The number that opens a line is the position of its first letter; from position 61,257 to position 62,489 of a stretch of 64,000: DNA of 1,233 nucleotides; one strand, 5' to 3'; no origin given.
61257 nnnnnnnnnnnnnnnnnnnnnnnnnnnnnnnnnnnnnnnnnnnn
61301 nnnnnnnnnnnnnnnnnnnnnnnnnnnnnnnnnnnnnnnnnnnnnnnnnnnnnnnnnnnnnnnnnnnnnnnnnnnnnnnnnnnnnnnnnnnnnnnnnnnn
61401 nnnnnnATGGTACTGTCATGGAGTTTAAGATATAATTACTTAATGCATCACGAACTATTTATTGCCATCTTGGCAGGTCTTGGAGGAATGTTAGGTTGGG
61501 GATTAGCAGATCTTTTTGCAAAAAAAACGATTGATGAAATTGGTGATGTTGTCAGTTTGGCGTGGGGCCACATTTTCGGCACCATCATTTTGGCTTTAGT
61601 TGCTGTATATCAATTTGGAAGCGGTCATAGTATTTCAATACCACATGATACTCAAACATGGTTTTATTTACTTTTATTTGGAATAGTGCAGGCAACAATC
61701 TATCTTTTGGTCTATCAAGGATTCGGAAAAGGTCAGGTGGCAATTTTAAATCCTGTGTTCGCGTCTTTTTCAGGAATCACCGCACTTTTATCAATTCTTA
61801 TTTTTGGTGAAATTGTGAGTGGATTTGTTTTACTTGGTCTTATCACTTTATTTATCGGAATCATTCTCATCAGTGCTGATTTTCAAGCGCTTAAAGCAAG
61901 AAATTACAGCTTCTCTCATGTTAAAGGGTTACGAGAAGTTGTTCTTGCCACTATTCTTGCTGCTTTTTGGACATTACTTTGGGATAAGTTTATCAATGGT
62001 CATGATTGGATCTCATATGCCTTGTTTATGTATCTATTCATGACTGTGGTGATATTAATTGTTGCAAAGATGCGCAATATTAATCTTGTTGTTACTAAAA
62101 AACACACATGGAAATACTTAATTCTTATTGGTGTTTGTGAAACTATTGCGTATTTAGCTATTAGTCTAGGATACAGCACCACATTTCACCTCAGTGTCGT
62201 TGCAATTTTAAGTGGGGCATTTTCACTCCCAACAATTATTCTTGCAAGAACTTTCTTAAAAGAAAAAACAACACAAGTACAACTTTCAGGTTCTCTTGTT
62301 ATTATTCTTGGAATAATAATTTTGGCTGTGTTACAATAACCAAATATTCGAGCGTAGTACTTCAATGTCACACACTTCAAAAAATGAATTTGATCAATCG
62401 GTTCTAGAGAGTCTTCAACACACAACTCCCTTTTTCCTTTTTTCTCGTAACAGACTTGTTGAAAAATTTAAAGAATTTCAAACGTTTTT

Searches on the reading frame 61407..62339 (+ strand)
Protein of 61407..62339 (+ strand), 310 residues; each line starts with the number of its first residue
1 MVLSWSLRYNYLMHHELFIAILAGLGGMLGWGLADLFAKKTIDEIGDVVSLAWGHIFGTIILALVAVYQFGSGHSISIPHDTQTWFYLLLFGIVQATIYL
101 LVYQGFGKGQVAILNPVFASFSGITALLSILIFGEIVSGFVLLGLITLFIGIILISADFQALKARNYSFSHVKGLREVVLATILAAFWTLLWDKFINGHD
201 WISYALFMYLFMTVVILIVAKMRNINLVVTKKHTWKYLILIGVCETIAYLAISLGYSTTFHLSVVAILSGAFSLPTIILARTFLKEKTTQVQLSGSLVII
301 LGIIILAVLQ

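Call 25: find_encoding_contigs(protein=window:61407-62339:+, flank=8000, max_places=2)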
Protein window:61407-62339:+ (310 aa): 1 contig read that carries it; 1 place shown.
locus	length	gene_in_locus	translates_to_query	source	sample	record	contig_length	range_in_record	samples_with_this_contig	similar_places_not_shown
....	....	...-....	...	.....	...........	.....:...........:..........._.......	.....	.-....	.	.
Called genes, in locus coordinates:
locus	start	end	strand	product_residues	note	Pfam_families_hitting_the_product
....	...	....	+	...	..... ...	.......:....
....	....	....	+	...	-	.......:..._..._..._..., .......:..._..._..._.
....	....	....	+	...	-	-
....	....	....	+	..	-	-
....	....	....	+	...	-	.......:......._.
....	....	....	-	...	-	-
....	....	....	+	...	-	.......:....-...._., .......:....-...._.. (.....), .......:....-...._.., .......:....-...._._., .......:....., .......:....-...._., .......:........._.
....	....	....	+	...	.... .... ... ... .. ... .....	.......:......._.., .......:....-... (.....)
